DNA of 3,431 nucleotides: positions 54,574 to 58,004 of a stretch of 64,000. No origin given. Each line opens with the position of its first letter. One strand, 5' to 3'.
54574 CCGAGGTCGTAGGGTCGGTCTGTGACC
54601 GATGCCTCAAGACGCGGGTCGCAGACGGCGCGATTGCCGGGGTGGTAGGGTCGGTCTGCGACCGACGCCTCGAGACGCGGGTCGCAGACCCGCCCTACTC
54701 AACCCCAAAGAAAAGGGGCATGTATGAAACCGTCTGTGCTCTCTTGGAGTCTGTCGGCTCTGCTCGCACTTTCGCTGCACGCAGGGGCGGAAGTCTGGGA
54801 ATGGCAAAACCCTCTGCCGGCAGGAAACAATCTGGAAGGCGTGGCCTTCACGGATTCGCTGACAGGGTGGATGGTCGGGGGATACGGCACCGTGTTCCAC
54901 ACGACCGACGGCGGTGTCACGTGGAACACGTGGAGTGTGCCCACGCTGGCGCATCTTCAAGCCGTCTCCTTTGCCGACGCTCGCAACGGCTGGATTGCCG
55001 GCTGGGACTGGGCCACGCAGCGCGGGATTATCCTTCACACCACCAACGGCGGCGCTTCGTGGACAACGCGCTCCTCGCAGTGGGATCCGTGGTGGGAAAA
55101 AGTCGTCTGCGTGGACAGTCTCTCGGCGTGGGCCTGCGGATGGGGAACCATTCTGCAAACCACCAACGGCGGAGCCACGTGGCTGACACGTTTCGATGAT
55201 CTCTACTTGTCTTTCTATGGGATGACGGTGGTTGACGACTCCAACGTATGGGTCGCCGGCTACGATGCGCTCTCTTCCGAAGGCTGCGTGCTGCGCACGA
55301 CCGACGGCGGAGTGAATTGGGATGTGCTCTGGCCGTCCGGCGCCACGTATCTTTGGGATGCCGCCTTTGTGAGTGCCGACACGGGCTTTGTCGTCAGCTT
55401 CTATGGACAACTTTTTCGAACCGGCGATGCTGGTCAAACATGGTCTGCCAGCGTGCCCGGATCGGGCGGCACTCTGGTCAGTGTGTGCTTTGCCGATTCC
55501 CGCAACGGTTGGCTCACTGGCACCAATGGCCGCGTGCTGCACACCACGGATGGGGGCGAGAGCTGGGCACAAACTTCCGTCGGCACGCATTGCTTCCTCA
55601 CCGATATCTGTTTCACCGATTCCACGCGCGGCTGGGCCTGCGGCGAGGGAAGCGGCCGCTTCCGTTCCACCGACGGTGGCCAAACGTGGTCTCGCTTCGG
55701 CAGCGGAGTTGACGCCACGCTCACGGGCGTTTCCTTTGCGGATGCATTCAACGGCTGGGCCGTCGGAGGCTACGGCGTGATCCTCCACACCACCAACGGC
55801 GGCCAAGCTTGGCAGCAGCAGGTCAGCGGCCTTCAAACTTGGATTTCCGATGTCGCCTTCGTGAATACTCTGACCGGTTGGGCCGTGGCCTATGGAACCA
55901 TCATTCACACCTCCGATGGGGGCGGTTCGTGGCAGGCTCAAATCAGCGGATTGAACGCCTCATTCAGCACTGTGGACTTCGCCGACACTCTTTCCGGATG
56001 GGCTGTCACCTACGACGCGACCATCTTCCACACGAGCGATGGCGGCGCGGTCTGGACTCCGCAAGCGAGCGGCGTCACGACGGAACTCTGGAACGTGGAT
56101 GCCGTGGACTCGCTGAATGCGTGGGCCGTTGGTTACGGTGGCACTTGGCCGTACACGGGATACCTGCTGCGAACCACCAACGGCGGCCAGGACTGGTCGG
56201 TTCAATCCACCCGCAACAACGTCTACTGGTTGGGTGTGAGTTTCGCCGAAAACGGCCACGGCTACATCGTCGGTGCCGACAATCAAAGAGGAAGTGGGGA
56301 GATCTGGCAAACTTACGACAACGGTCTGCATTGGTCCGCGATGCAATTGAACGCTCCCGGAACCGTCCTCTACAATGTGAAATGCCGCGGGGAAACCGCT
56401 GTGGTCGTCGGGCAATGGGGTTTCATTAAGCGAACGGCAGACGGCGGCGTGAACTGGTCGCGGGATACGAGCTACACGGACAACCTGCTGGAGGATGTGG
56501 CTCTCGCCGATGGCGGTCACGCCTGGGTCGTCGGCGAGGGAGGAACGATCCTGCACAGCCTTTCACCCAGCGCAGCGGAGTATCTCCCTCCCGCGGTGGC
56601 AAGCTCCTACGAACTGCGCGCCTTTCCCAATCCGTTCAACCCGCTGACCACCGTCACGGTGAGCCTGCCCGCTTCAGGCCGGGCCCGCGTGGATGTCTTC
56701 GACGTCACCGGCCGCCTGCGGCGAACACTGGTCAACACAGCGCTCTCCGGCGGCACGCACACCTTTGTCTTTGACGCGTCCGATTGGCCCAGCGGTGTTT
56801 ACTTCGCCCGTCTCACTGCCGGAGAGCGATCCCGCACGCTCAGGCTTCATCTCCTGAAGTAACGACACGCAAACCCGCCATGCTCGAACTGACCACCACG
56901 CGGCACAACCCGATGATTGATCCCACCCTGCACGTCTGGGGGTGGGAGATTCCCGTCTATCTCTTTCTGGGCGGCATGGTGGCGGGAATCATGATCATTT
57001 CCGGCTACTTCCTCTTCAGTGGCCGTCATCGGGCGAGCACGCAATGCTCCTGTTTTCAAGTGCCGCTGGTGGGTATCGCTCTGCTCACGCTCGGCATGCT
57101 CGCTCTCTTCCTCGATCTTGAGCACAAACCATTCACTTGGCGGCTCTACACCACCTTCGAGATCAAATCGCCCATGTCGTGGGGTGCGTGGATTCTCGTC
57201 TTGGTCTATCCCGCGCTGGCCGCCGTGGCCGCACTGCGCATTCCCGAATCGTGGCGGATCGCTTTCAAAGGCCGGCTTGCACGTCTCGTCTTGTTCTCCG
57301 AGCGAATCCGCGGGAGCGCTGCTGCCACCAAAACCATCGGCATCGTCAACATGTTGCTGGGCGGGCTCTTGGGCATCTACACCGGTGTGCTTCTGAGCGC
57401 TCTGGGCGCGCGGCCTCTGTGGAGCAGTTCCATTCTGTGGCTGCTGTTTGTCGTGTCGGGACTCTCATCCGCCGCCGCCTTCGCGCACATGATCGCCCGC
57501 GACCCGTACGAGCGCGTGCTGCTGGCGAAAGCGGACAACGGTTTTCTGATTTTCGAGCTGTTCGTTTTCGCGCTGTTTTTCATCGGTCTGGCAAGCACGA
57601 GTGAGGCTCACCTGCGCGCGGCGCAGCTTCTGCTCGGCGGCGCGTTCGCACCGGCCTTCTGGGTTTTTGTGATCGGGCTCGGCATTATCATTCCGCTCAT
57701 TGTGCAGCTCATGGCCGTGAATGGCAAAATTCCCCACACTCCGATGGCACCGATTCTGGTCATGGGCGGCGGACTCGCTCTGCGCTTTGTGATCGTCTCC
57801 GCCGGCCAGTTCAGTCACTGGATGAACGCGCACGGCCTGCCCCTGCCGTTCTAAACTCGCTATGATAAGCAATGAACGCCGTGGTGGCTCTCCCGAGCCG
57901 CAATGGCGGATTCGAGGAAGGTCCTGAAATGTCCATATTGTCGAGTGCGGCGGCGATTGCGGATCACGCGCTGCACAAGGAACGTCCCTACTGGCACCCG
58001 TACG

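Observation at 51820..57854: psrA-psrB / T9SS BNR-propeller gene / psrC: a molybdoenzyme operon interrupted by a secreted propeller gene at a repeat-element junction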

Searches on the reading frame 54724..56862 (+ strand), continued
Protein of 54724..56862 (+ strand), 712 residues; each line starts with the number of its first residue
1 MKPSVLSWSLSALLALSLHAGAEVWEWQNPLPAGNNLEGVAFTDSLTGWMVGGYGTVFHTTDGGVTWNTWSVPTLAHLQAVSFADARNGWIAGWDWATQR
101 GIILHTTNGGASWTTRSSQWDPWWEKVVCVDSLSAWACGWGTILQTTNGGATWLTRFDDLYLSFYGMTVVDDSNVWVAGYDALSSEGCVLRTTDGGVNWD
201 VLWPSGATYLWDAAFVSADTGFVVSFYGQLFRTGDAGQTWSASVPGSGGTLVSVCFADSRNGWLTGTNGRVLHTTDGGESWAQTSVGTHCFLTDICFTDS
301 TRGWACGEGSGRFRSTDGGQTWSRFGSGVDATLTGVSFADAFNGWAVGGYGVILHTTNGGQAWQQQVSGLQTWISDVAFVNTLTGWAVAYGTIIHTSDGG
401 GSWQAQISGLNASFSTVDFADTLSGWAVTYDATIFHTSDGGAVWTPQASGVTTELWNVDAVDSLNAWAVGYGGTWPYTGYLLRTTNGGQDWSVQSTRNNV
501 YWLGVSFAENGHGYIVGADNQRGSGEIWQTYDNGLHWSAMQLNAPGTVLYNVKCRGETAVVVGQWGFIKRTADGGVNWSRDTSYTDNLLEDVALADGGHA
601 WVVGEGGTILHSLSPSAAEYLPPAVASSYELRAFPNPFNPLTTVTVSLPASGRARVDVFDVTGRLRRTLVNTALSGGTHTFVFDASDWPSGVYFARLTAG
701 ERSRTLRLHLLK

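Call 54: search_solved_structures(query=A2, max_evalue=1)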
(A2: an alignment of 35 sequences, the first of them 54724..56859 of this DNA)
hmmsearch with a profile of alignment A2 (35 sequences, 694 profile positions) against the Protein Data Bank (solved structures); distinct sequences matched with E-value up to 1: 60.
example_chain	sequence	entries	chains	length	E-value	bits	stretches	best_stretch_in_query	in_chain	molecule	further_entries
5ojp_A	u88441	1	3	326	2.9e-45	157.6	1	310-592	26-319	Ycf48-like protein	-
2xbg_A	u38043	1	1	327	9.1e-45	155.9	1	310-592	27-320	YCF48-LIKE PROTEIN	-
5ojr_A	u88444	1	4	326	9.2e-45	155.9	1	310-592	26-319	Ycf48-like protein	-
5oj5_A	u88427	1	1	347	9.9e-45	155.8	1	309-592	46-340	Ycf48-like protein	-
8am5_S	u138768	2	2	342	2e-44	154.8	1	310-595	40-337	Photosystem II assembly lipoprotein Ycf48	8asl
5oj3_A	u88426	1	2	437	1.4e-32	115.7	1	307-593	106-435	Photosystem II stability/assembly factor HCF136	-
2cn2_A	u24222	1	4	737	1.6e-14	56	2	134-313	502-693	BETA-1,4-XYLOGLUCAN HYDROLASE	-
2cn3_A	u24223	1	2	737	1.6e-14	56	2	134-313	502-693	BETA-1,4-XYLOGLUCAN HYDROLASE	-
5fzp_A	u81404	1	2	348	3.7e-10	41.5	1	173-395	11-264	DISPASE AUTOLYSIS-INDUCING PROTEIN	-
6fhp_A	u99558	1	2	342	3.8e-10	41.5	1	172-395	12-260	Dispase autolysis-inducing protein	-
3b7f_A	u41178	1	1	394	5.2e-07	31.1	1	459-522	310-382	Glycosyl hydrolase, BNR repeat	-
5nmr_A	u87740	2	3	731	9e-07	30.3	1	379-580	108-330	Sortilin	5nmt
5nni_A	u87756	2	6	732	9e-07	30.3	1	379-580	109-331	Sortilin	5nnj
6x48_A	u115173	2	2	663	1.1e-06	30.1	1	377-578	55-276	Sortilin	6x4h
8t8r_A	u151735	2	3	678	1.1e-06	30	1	377-578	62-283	Sortilin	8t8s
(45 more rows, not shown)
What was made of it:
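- On T9SS type A cargo: The family profile matches the solved C-terminal domain 8glj_D at E 4e-5 (call 54).
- The profile also matches a solved T9SS C-terminal domain, 8glj_D, at E 4e-5 (call 54).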

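Call 63: find_homologous_proteins(query=L002:84-551:+, max_evalue=1e-20)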
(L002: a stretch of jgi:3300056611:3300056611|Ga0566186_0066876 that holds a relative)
Query L002:84-551:+ (156 aa): 8 proteins with E <= 1e-20 among 370 candidates.
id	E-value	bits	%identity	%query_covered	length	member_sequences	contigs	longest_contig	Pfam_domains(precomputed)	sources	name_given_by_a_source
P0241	5.6e-92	323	100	100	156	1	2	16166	PF01047.29,PF12802.14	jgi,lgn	jgi:DNA-binding MarR family transcriptional regulator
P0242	9.3e-54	199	63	99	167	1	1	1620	PF01047.29,PF12802.14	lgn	-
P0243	1.8e-48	182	64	96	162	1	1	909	PF12802.14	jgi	jgi:MarR family transcriptional regulator, lower aerobic nicotinate degradation pathway regulator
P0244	1.8e-48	182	62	99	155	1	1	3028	PF01978.26,PF12802.14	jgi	jgi:DNA-binding MarR family transcriptional regulator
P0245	7.1e-47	177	61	95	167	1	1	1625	PF01047.29,PF12802.14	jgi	jgi:DNA-binding MarR family transcriptional regulator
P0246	1.4e-46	176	61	95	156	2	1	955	PF01047.29,PF01978.26,PF12802.14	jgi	jgi:DNA-binding MarR family transcriptional regulator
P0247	2.9e-45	171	60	94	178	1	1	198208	PF01047.29,PF01978.26,PF09339.17,PF12802.14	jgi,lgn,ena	-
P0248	2.5e-43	165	60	92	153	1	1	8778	PF01047.29,PF12802.14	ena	-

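Call 65: find_encoding_contigs(protein=P0241, flank=10000, max_places=3)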
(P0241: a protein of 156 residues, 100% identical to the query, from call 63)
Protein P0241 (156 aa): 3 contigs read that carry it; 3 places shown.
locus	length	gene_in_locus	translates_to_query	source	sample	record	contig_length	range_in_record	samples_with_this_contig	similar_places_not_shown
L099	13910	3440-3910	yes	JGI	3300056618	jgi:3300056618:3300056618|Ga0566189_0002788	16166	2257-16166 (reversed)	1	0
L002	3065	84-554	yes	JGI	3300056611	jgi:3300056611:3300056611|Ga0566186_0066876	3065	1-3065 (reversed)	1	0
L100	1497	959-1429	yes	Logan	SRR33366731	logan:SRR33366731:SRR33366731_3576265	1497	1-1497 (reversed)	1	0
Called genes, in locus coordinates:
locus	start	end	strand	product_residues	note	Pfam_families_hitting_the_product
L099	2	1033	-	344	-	?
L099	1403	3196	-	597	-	PF02554:CstA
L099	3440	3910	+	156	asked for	PF01047:MarR, PF12802:MarR_2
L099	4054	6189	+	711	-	PF15902:Sortilin-Vps10 (faint), PF14870:PSII_BNR, PF18962:Por_Secre_tail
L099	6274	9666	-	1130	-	PF02517:Rce1-like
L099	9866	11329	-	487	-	PF07690:MFS_1, PF00854:PTR2, PF07690:MFS_1 (weak)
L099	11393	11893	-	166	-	-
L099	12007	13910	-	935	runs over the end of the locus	PF01326:PPDK_N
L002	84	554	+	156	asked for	PF01047:MarR, PF12802:MarR_2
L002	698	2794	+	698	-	PF14870:PSII_BNR, PF15902:Sortilin-Vps10 (faint), PF14870:PSII_BNR, PF18962:Por_Secre_tail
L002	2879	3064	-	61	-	?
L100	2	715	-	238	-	?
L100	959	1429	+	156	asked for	PF01047:MarR, PF12802:MarR_2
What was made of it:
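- The sister locus keeps the propeller with no psr or Moco genes at that locus (call 65). It is retained where psr is absent (call 65).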

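Call 66: find_encoding_contigs(protein=P0248, flank=10000, max_places=2)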
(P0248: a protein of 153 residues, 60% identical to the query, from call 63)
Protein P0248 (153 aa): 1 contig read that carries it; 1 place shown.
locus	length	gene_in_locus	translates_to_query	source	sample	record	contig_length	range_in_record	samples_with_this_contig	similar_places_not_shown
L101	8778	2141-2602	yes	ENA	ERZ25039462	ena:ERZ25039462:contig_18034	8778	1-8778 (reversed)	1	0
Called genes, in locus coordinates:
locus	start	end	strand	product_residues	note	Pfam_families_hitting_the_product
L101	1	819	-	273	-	?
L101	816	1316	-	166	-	PF00390:malic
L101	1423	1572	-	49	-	PF00390:malic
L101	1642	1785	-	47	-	-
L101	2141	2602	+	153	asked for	PF01047:MarR, PF12802:MarR_2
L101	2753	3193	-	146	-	-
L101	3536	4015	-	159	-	-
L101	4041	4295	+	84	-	-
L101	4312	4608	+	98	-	PF00512:HisKA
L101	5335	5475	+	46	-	PF01507:PAPS_reduct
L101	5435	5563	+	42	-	-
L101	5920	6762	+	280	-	PF00150:Cellulase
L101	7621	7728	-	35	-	-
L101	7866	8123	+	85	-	PF00271:Helicase_C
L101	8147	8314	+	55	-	-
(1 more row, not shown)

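Call 67: find_encoding_contigs(protein=P0244, flank=10000, max_places=2)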
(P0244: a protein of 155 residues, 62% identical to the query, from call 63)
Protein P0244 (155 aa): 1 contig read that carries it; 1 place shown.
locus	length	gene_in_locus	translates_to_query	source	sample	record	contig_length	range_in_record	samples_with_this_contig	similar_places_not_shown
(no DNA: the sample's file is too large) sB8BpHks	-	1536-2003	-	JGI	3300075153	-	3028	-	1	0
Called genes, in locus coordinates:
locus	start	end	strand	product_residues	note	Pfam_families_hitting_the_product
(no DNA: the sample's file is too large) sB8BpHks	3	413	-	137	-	?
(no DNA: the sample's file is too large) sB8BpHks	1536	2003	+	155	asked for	PF01978:TrmB (weak), PF12802:MarR_2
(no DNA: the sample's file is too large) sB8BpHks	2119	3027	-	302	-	?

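Call 73: search_protein_families(library=pfam, proteins=[L099:2-1033:-, L099:6274-9666:-], max_evalue=0.01)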
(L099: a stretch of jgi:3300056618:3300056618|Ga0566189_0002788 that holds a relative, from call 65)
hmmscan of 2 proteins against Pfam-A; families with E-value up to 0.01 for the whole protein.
L099:2-1033:- (344 aa): 0 families

L099:6274-9666:- (1130 aa): 1 family
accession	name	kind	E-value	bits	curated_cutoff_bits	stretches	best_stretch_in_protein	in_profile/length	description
PF02517.21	Rce1-like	-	2.4e-11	44.2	22.4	1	409-505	3-93/93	Type II CAAX prenyl endopeptidase Rce1-like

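Call 77: find_encoding_contigs(protein=P0245, flank=5000, max_places=4)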
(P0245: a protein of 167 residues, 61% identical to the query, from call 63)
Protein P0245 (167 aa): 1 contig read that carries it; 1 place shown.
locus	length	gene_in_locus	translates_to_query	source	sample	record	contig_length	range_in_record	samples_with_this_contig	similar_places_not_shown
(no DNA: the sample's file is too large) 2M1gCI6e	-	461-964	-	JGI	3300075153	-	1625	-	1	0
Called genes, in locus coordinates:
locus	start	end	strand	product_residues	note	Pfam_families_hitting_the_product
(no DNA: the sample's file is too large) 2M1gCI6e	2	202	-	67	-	?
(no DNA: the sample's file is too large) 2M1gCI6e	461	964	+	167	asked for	PF01047:MarR, PF12802:MarR_2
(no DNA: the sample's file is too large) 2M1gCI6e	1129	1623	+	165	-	?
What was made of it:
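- Tried and rejected: P0244 and P0245 returned no DNA (calls 67, 77).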

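Call 81: list_cluster_members(proteins=[window:54724-56859:+, window:51820-54018:+, window:56880-57851:+, P0002])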
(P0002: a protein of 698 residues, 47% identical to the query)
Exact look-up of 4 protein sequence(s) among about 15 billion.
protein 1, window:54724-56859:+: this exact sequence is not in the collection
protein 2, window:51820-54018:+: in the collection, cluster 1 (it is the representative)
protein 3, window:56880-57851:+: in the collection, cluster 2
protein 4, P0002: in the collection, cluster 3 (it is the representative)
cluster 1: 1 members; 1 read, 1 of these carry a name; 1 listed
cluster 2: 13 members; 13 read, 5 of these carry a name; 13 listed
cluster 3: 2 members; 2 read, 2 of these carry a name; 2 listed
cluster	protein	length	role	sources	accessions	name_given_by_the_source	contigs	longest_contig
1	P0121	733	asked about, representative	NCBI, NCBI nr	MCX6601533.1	MAG: molybdopterin-dependent oxidoreductase [bacterium] | molybdopterin-dependent oxidoreductase [bacterium]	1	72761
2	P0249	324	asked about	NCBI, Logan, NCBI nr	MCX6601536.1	MAG: polysulfide reductase NrfD [bacterium] | polysulfide reductase NrfD [bacterium]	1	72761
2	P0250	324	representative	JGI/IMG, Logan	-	-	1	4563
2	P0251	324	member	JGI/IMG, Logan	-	formate-dependent nitrite reductase membrane component NrfD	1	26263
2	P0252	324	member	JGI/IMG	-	formate-dependent nitrite reductase membrane component NrfD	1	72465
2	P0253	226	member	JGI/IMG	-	formate-dependent nitrite reductase membrane component NrfD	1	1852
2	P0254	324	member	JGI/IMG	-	formate-dependent nitrite reductase membrane component NrfD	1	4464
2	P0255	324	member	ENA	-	-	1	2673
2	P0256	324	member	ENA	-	-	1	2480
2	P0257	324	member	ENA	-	-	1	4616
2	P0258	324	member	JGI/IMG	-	-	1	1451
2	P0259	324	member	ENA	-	-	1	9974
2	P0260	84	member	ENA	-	-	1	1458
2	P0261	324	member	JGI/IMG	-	-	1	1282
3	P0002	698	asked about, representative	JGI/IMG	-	photosystem II stability/assembly factor-like uncharacterized protein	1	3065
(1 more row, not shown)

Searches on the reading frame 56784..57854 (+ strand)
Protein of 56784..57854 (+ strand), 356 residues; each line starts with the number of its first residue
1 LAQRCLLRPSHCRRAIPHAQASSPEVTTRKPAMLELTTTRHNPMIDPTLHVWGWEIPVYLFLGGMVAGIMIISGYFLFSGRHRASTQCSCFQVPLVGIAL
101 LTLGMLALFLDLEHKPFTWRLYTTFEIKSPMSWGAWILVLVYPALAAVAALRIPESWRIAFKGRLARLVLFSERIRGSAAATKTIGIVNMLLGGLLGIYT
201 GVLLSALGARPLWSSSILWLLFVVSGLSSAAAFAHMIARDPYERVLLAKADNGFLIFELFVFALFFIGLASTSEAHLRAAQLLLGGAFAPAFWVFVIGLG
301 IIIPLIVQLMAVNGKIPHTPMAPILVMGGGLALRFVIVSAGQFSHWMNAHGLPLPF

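Call 3: search_protein_families(library=pfam, proteins=[window:56784-57854:+], max_evalue=0.01)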
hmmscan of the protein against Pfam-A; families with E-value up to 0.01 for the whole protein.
window:56784-57854:+ (356 aa): 2 families
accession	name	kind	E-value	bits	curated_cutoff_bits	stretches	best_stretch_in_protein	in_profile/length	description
PF03916.19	NrfD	-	1.4e-37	130.5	25.8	1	50-342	9-309/313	Polysulphide reductase, NrfD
PF14589.11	NrfD_2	-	6.6e-10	39.6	27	1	49-346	11-277/281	Polysulfide reductase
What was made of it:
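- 56880..57854 (+): psrC NrfD-type membrane anchor (324 aa). Pfam NrfD E 1e-37 (call 3).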

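Call 25: search_protein_families(library=ncbifam, proteins=[window:56880-57851:+])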
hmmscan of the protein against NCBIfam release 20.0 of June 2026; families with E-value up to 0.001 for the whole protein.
window:56880-57851:+ (324 aa): 2 families
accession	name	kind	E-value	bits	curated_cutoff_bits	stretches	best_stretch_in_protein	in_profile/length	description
TIGR03148.1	cyt_nit_nrfD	equivalog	1.9e-32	112.8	347.6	1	19-311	9-313/316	cytochrome c nitrite reductase subunit NrfD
NF011568.0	PRK14992.1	equivalog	1.9e-06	27.5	314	1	22-269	22-247/341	tetrathionate reductase subunit TtrC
